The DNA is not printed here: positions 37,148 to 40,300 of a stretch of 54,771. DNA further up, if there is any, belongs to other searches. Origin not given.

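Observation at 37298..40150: A 27-CxxCH cytochrome that looks like an anchored multihaem subunit fused to a NapC/NirT-like quinol dehydrogenase and a further haem array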

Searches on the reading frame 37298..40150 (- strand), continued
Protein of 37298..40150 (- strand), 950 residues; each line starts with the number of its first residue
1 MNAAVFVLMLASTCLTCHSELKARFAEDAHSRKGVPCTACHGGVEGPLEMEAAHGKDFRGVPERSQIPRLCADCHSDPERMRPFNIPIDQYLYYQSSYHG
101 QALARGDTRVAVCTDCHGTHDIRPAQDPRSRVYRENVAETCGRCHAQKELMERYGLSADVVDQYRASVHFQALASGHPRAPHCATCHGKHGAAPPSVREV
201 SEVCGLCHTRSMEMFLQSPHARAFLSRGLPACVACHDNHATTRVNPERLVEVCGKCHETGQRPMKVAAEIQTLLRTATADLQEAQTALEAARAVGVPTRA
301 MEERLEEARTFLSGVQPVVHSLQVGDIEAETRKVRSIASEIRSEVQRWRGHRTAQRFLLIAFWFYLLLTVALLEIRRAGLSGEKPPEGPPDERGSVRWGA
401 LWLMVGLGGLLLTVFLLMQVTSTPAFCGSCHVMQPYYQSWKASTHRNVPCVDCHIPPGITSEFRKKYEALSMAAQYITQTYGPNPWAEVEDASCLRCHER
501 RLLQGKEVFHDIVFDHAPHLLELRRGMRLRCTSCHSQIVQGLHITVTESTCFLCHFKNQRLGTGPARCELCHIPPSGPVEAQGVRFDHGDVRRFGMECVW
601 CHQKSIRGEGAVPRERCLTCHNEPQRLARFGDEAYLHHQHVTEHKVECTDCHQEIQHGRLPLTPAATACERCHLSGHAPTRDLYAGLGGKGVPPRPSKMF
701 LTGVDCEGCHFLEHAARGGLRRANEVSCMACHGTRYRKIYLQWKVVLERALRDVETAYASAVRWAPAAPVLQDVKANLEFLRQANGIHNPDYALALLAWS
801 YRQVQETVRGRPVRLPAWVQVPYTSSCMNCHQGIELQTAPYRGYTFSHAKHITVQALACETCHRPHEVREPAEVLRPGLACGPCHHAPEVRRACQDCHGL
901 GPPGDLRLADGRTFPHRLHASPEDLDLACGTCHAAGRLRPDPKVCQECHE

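Call 8: find_homologous_proteins(query=window:37298-40150:-, max_evalue=0.00001)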
Query window:37298-40150:- (950 aa): 1512 proteins with E <= 0.00001 among 8000 candidates; the best 120 are listed.
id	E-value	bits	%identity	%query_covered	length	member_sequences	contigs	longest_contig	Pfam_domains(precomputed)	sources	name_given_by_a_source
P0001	0.0e+0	2162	95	100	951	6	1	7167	PF09699.16,PF14537.12,PF03264.20,PF02085.22,PF14522.12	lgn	-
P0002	1.6e-225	770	57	58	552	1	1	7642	PF14537.12,PF03264.20,PF02085.22,PF14522.12,PF22113.2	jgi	jgi:nitrate/TMAO reductase-like tetraheme cytochrome c subunit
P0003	3.4e-183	629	51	56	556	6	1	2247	PF14537.12,PF03264.20,PF02085.22,PF14522.12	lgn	-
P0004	1.0e-181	625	52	56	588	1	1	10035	PF14537.12,PF03264.20,PF02085.22,PF14522.12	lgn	-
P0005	4.9e-179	616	49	60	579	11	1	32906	PF14537.12,PF03264.20,PF02085.22,PF14522.12,PF22113.2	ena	-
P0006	6.2e-179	615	48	58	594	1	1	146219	PF14537.12,PF03264.20,PF02085.22,PF14522.12,PF22113.2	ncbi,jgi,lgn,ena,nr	ncbi:MAG TPA: cytochrome c3 family protein [Blastocatellia bacterium]|nr:cytochrome c3 family protei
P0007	1.1e-178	614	52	58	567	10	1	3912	PF14537.12,PF03264.20,PF02085.22,PF14522.12,PF22113.2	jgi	jgi:nitrate/TMAO reductase-like tetraheme cytochrome c subunit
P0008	1.5e-178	614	49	58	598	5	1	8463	PF09699.16,PF14537.12,PF03264.20,PF02085.22,PF14522.12,PF22113.2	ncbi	-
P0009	3.2e-178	613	49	57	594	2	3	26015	PF09699.16,PF14537.12,PF03264.20,PF02085.22,PF14522.12,PF22113.2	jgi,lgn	-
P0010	3.4e-178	613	52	58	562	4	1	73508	PF14537.12,PF03264.20,PF02085.22,PF14522.12,PF22113.2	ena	-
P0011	6.3e-178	612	51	59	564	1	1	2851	PF09699.16,PF14537.12,PF03264.20,PF02085.22,PF14522.12,PF22113.2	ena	-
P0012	3.0e-177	610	50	58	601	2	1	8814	PF09699.16,PF14537.12,PF22678.2,PF03264.20,PF02085.22,PF14522.12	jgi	-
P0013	4.1e-177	609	50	58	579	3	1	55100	PF09699.16,PF14537.12,PF03264.20,PF02085.22,PF14522.12,PF22113.2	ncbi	-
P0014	4.6e-177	609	49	59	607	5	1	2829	PF09699.16,PF14537.12,PF03264.20,PF02085.22,PF14522.12,PF22113.2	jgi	jgi:nitrate/TMAO reductase-like tetraheme cytochrome c subunit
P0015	8.3e-177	608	50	58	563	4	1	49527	PF14537.12,PF03264.20,PF02085.22,PF14522.12,PF22113.2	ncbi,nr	ncbi:MAG: hypothetical protein GY769_14830 [bacterium]|nr:hypothetical protein [bacterium]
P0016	1.1e-176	608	51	56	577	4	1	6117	PF14537.12,PF03264.20,PF02085.22,PF14522.12,PF22113.2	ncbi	-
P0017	4.0e-176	606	53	58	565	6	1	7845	PF14537.12,PF03264.20,PF02085.22,PF14522.12,PF22113.2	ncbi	-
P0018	4.4e-176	606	52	58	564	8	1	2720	PF14537.12,PF03264.20,PF02085.22,PF14522.12,PF22113.2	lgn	-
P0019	4.8e-176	606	53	56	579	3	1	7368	PF14537.12,PF03264.20,PF02085.22,PF14522.12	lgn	-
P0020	2.1e-175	604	49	58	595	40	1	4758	PF09699.16,PF14537.12,PF03264.20,PF02085.22,PF14522.12,PF22113.2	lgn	-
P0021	2.4e-175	604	48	59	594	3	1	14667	PF09699.16,PF14537.12,PF03264.20,PF02085.22,PF14522.12,PF22113.2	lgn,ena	-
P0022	3.0e-175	603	48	58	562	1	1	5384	PF14537.12,PF03264.20,PF02085.22,PF14522.12,PF22113.2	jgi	-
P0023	3.7e-175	603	51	58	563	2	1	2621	PF14537.12,PF03264.20,PF02085.22,PF14522.12,PF22113.2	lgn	-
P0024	5.6e-175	602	50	60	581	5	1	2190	PF14537.12,PF03264.20,PF02085.22,PF14522.12,PF22113.2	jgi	-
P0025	6.6e-175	602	48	61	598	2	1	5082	PF09699.16,PF14537.12,PF03264.20,PF02085.22,PF14522.12,PF22113.2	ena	-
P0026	7.1e-175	602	51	59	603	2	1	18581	PF14537.12,PF03264.20,PF02085.22,PF14522.12,PF22113.2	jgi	jgi:nitrate/TMAO reductase-like tetraheme cytochrome c subunit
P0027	7.4e-175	602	51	59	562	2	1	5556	PF14537.12,PF03264.20,PF14522.12,PF22113.2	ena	-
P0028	7.5e-175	602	51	58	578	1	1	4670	PF14537.12,PF03264.20,PF02085.22,PF14522.12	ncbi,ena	-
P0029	3.2e-174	600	50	56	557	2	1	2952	PF14537.12,PF03264.20,PF02085.22,PF14522.12,PF22113.2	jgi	jgi:nitrate/TMAO reductase-like tetraheme cytochrome c subunit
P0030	4.6e-174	599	49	59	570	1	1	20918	PF14537.12,PF03264.20,PF02085.22,PF14522.12,PF22113.2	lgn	-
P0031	8.5e-174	598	50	58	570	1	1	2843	PF14537.12,PF03264.20,PF02085.22,PF14522.12,PF22113.2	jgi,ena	-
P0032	1.2e-173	598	51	56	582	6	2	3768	PF14537.12,PF03264.20,PF02085.22,PF14522.12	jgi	jgi:nitrate/TMAO reductase-like tetraheme cytochrome c subunit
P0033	2.3e-173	597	49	59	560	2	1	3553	PF14537.12,PF03264.20,PF02085.22,PF14522.12,PF22113.2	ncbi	-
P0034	2.4e-173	597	51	58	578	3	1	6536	PF14537.12,PF03264.20,PF02085.22,PF14522.12,PF22113.2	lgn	-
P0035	2.6e-173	597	50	58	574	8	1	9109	PF14537.12,PF03264.20,PF02085.22,PF14522.12,PF22113.2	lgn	-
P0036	3.3e-173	596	50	58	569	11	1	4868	PF14537.12,PF03264.20,PF02085.22,PF14522.12,PF22113.2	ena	-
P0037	3.6e-173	596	50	56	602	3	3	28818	PF09699.16,PF14537.12,PF03264.20,PF02085.22,PF14522.12,PF22113.2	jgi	jgi:predicted CXXCH cytochrome family protein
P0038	3.9e-173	596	49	58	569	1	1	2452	PF14537.12,PF03264.20,PF02085.22,PF14522.12,PF22113.2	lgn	-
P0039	4.5e-173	596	51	59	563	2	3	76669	PF14537.12,PF03264.20,PF02085.22,PF14522.12,PF22113.2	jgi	jgi:nitrate/TMAO reductase-like tetraheme cytochrome c subunit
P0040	7.0e-173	595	49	56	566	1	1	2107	PF14537.12,PF03264.20,PF02085.22,PF14522.12,PF22113.2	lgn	-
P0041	3.0e-172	593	50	58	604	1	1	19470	PF09699.16,PF14537.12,PF22678.2,PF03264.20,PF02085.22,PF14522.12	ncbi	-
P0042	3.4e-172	593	48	59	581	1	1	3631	PF14537.12,PF03264.20,PF02085.22,PF14522.12,PF22113.2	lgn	-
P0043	4.0e-172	593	50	57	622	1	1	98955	PF14537.12,PF03264.20,PF02085.22,PF14522.12,PF22113.2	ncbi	-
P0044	5.2e-172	592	51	58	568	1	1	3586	PF14537.12,PF03264.20,PF02085.22,PF14522.12,PF22113.2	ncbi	-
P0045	7.5e-172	592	49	58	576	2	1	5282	PF14537.12,PF03264.20,PF02085.22,PF14522.12,PF22113.2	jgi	-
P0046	8.4e-172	592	49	57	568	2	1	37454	PF09699.16,PF14537.12,PF03264.20,PF02085.22,PF14522.12,PF22113.2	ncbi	-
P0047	1.5e-171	591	50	58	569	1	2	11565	PF14537.12,PF03264.20,PF02085.22,PF14522.12,PF22113.2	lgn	-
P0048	1.6e-171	591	51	56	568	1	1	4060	PF14537.12,PF03264.20,PF02085.22,PF14522.12,PF22113.2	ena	-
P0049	2.2e-171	590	50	58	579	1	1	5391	PF14537.12,PF03264.20,PF02085.22,PF14522.12,PF22113.2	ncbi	-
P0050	3.2e-171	590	50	58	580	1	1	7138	PF14537.12,PF03264.20,PF02085.22,PF14522.12,PF22113.2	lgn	-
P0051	3.4e-171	590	49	59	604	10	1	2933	PF09699.16,PF14537.12,PF22678.2,PF03264.20,PF02085.22,PF14522.12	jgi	-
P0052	3.7e-171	590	49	59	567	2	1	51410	PF14537.12,PF03264.20,PF02085.22,PF14522.12,PF22113.2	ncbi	-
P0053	4.6e-171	589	51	57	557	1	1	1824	PF09699.16,PF14537.12,PF03264.20,PF14522.12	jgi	jgi:predicted CXXCH cytochrome family protein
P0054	5.3e-171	589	49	58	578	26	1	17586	PF14537.12,PF03264.20,PF02085.22,PF14522.12,PF22113.2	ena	-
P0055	5.5e-171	589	49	59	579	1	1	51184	PF14537.12,PF03264.20,PF02085.22,PF14522.12,PF22113.2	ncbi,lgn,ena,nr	ncbi:MAG TPA: cytochrome c3 family protein [Candidatus Polarisedimenticolia bacterium]|nr:cytochrome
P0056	5.7e-171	589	47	58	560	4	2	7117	PF14537.12,PF03264.20,PF02085.22,PF14522.12,PF22113.2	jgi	-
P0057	5.9e-171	589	49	58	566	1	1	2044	PF14537.12,PF03264.20,PF02085.22,PF14522.12,PF22113.2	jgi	jgi:nitrate/TMAO reductase-like tetraheme cytochrome c subunit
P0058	6.4e-171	589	49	56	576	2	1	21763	PF14537.12,PF03264.20,PF02085.22,PF14522.12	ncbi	-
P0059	6.7e-171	589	50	58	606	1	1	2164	PF14537.12,PF22678.2,PF03264.20,PF14522.12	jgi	jgi:predicted CXXCH cytochrome family protein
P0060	7.3e-171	589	51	56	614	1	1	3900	PF09699.16,PF14537.12,PF03264.20,PF02085.22,PF14522.12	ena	-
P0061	1.0e-170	588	50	58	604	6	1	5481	PF09699.16,PF14537.12,PF22678.2,PF03264.20,PF02085.22,PF14522.12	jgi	-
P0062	1.1e-170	588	50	56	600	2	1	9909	PF14537.12,PF03264.20,PF02085.22,PF14522.12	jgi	-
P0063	1.2e-170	588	49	58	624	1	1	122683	PF14537.12,PF03264.20,PF02085.22,PF14522.12,PF22113.2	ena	-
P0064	1.3e-170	588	49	58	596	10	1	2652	PF14537.12,PF03264.20,PF02085.22,PF14522.12,PF22113.2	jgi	-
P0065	1.6e-170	588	49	59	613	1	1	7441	PF09699.16,PF14537.12,PF22678.2,PF03264.20,PF02085.22,PF14522.12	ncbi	-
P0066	2.2e-170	587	49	58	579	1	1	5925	PF14537.12,PF03264.20,PF02085.22,PF14522.12,PF22113.2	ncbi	-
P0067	2.4e-170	587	49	58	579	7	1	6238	PF09699.16,PF14537.12,PF03264.20,PF02085.22,PF14522.12,PF22113.2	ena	-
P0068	2.7e-170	587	49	60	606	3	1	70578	PF09699.16,PF14537.12,PF03264.20,PF02085.22,PF14522.12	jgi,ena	-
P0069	3.0e-170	587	49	58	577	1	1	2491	PF14537.12,PF03264.20,PF02085.22,PF14522.12,PF22113.2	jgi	jgi:nitrate/TMAO reductase-like tetraheme cytochrome c subunit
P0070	3.1e-170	587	49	59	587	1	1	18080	PF14537.12,PF03264.20,PF02085.22,PF14522.12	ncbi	-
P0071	3.6e-170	586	50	56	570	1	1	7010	PF14537.12,PF03264.20,PF02085.22,PF14522.12,PF22113.2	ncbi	-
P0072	4.8e-170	586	49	59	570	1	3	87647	PF14537.12,PF03264.20,PF02085.22,PF14522.12,PF22113.2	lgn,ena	-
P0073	7.6e-170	585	49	58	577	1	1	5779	PF14537.12,PF03264.20,PF02085.22,PF14522.12,PF22113.2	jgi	jgi:nitrate/TMAO reductase-like tetraheme cytochrome c subunit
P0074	9.5e-170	585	48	57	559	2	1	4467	PF14537.12,PF03264.20,PF02085.22,PF14522.12,PF22113.2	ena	-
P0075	2.5e-169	584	49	56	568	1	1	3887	PF14537.12,PF03264.20,PF02085.22,PF14522.12,PF22113.2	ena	-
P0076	2.5e-169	584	49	58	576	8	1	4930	PF14537.12,PF03264.20,PF02085.22,PF14522.12,PF22113.2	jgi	jgi:nitrate/TMAO reductase-like tetraheme cytochrome c subunit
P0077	2.5e-169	584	50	57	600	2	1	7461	PF09699.16,PF14537.12,PF03264.20,PF02085.22,PF14522.12,PF22113.2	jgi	-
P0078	4.7e-169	583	49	60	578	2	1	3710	PF14537.12,PF03264.20,PF02085.22,PF14522.12,PF22113.2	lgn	-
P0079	5.0e-169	583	49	56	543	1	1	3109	PF14537.12,PF03264.20,PF02085.22,PF14522.12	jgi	jgi:nitrate/TMAO reductase-like tetraheme cytochrome c subunit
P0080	5.4e-169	582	50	58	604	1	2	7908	PF09699.16,PF14537.12,PF03264.20,PF02085.22,PF14522.12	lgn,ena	-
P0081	7.5e-169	582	47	59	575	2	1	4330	PF14537.12,PF03264.20,PF02085.22,PF14522.12,PF22113.2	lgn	-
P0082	8.8e-169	582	50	57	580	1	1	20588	PF14537.12,PF03264.20,PF02085.22,PF14522.12,PF22113.2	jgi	jgi:nitrate/TMAO reductase-like tetraheme cytochrome c subunit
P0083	1.1e-168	581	48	59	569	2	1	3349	PF14537.12,PF03264.20,PF02085.22,PF14522.12,PF22113.2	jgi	jgi:nitrate/TMAO reductase-like tetraheme cytochrome c subunit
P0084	1.3e-168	581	49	59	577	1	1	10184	PF09699.16,PF14537.12,PF03264.20,PF02085.22,PF14522.12,PF22113.2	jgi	jgi:nitrate/TMAO reductase-like tetraheme cytochrome c subunit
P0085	1.4e-168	581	48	59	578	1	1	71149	PF14537.12,PF03264.20,PF02085.22,PF14522.12,PF22113.2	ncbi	ncbi:MAG: cytochrome c3 family protein [Acidobacteriota bacterium]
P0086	1.6e-168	581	49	57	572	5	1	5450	PF09699.16,PF14537.12,PF03264.20,PF02085.22,PF14522.12,PF22113.2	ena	-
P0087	1.8e-168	581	48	58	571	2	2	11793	PF14537.12,PF03264.20,PF02085.22,PF14522.12,PF22113.2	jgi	-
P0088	2.3e-168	580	48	57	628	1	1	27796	PF14537.12,PF22678.2,PF03264.20,PF14522.12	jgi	-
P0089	4.0e-168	580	51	58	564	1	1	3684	PF14537.12,PF03264.20,PF02085.22,PF14522.12,PF22113.2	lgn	-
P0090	5.7e-168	579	49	57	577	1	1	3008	PF09699.16,PF14537.12,PF03264.20,PF02085.22,PF14522.12,PF22113.2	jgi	jgi:nitrate/TMAO reductase-like tetraheme cytochrome c subunit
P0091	6.5e-168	579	50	53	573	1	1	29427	PF14537.12,PF03264.20,PF02085.22,PF14522.12,PF22113.2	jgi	jgi:nitrate/TMAO reductase-like tetraheme cytochrome c subunit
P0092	1.5e-167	578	48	58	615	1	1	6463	PF09699.16,PF14537.12,PF22678.2,PF03264.20,PF02085.22,PF14522.12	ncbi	-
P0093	2.0e-167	577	47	57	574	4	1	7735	PF14537.12,PF03264.20,PF02085.22,PF14522.12,PF22113.2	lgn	-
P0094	3.4e-167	577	46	58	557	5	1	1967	PF14537.12,PF03264.20,PF02085.22,PF14522.12,PF22113.2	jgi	-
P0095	3.5e-167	577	49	58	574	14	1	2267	PF14537.12,PF03264.20,PF02085.22,PF14522.12,PF22113.2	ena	-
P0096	5.5e-167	576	48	59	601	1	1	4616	PF14537.12,PF03264.20,PF02085.22,PF14522.12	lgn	-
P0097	5.9e-167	576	50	56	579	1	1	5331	PF14537.12,PF03264.20,PF02085.22,PF14522.12,PF22113.2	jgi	jgi:nitrate/TMAO reductase-like tetraheme cytochrome c subunit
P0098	1.2e-166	575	47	56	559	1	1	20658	PF14537.12,PF03264.20,PF02085.22,PF14522.12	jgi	-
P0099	1.3e-166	575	48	57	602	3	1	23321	PF09699.16,PF14537.12,PF03264.20,PF02085.22,PF14522.12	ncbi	-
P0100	1.6e-166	574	45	59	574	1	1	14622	PF14537.12,PF03264.20,PF02085.22,PF14522.12,PF22113.2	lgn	-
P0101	1.8e-166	574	50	57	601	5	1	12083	PF09699.16,PF14537.12,PF22678.2,PF03264.20,PF02085.22,PF14522.12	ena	-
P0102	2.5e-166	574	49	58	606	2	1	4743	PF09699.16,PF14537.12,PF03264.20,PF02085.22,PF14522.12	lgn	-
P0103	2.9e-166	573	49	56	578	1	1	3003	PF09699.16,PF14537.12,PF03264.20,PF02085.22,PF14522.12,PF22113.2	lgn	-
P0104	4.2e-166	573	48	58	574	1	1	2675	PF09699.16,PF14537.12,PF03264.20,PF02085.22,PF14522.12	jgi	jgi:nitrate/TMAO reductase-like tetraheme cytochrome c subunit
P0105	5.9e-166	572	49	59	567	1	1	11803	PF14537.12,PF03264.20,PF14522.12,PF22113.2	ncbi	-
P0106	1.2e-165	571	48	58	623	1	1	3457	PF09699.16,PF14537.12,PF22678.2,PF03264.20,PF02085.22,PF14522.12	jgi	-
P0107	1.3e-165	571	48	59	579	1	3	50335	PF09699.16,PF14537.12,PF03264.20,PF02085.22,PF14522.12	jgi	jgi:nitrate/TMAO reductase-like tetraheme cytochrome c subunit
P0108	1.4e-165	571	47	58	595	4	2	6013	PF14537.12,PF03264.20,PF02085.22,PF14522.12,PF22113.2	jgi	jgi:nitrate/TMAO reductase-like tetraheme cytochrome c subunit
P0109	2.1e-165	571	48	58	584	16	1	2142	PF09699.16,PF14537.12,PF03264.20,PF02085.22,PF14522.12,PF22113.2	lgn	-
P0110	2.3e-165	570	47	57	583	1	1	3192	PF14537.12,PF03264.20,PF02085.22,PF14522.12,PF22113.2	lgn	-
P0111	5.5e-165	569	48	58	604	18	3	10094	PF14537.12,PF03264.20,PF02085.22,PF14522.12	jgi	jgi:predicted CXXCH cytochrome family protein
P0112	6.5e-165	569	49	58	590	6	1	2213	PF14537.12,PF03264.20,PF02085.22,PF14522.12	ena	-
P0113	7.0e-165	569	49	58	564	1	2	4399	PF14537.12,PF03264.20,PF02085.22,PF14522.12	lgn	-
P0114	9.5e-165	568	48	58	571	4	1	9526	PF14537.12,PF03264.20,PF02085.22,PF14522.12,PF22113.2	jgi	-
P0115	1.3e-164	568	50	57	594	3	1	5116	PF14537.12,PF03264.20,PF02085.22,PF14522.12,PF22113.2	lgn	-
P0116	2.7e-164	567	49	57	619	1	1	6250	PF09699.16,PF14537.12,PF03264.20,PF14522.12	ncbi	-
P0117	3.6e-164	567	47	58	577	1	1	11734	PF14537.12,PF03264.20,PF02085.22,PF14522.12,PF22113.2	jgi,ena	-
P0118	8.7e-164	565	47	60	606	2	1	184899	PF14537.12,PF03264.20,PF02085.22,PF14522.12,PF22113.2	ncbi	-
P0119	1.1e-163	565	49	59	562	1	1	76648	PF14537.12,PF03264.20,PF02085.22,PF14522.12,PF22113.2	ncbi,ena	-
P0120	1.1e-163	565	47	58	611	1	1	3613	PF14537.12,PF03264.20,PF02085.22,PF14522.12,PF22113.2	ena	-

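Call 10: find_encoding_contigs(protein=P0001, flank=10000, max_places=6)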
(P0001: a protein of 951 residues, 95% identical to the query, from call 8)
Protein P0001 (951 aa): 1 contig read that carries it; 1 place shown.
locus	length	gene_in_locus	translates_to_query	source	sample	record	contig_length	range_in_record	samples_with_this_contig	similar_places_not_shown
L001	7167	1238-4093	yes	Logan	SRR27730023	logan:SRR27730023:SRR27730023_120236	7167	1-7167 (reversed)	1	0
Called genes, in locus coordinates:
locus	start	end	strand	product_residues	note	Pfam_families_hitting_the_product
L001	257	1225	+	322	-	PF00033:Cytochrome_B, PF13631:Cytochrom_B_N_2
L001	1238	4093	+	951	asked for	PF09699:Paired_CXXCH_1 (faint), PF14522:Cytochrome_C7 (faint), PF03264:Cytochrom_NNT, PF02085:Cytochrom_CIII, PF14537:Cytochrom_c3_2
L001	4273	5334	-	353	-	PF00586:AIRS, PF02769:AIRS_C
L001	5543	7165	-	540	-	?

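Call 11: find_encoding_contigs(protein=P0002, flank=10000, max_places=3)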
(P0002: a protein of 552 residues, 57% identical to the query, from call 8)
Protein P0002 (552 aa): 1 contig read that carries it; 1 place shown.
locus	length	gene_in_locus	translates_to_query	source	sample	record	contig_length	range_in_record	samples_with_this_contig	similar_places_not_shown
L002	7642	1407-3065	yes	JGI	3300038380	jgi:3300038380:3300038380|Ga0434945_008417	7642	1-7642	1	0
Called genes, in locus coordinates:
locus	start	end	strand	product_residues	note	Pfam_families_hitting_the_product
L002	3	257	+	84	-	?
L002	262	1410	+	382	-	PF09699:Paired_CXXCH_1 (faint), PF14522:Cytochrome_C7 (faint), PF14537:Cytochrom_c3_2 (weak)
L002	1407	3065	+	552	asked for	PF03264:Cytochrom_NNT, PF14522:Cytochrome_C7 (faint), PF22113:Mtrc-MtrF_II-IV_dom (faint), PF02085:Cytochrom_CIII (weak), PF14537:Cytochrom_c3_2 (weak)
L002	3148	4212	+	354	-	PF02085:Cytochrom_CIII (faint), PF14522:Cytochrome_C7 (faint), PF22678:Cytochrom_c_NrfB-like (faint)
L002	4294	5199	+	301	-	PF14522:Cytochrome_C7 (faint), PF09699:Paired_CXXCH_1 (faint), PF14537:Cytochrom_c3_2 (weak)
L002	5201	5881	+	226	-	PF01292:Ni_hydr_CYTB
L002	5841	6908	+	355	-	PF09699:Paired_CXXCH_1 (faint), PF14522:Cytochrome_C7 (faint), PF14537:Cytochrom_c3_2 (faint)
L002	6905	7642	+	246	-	?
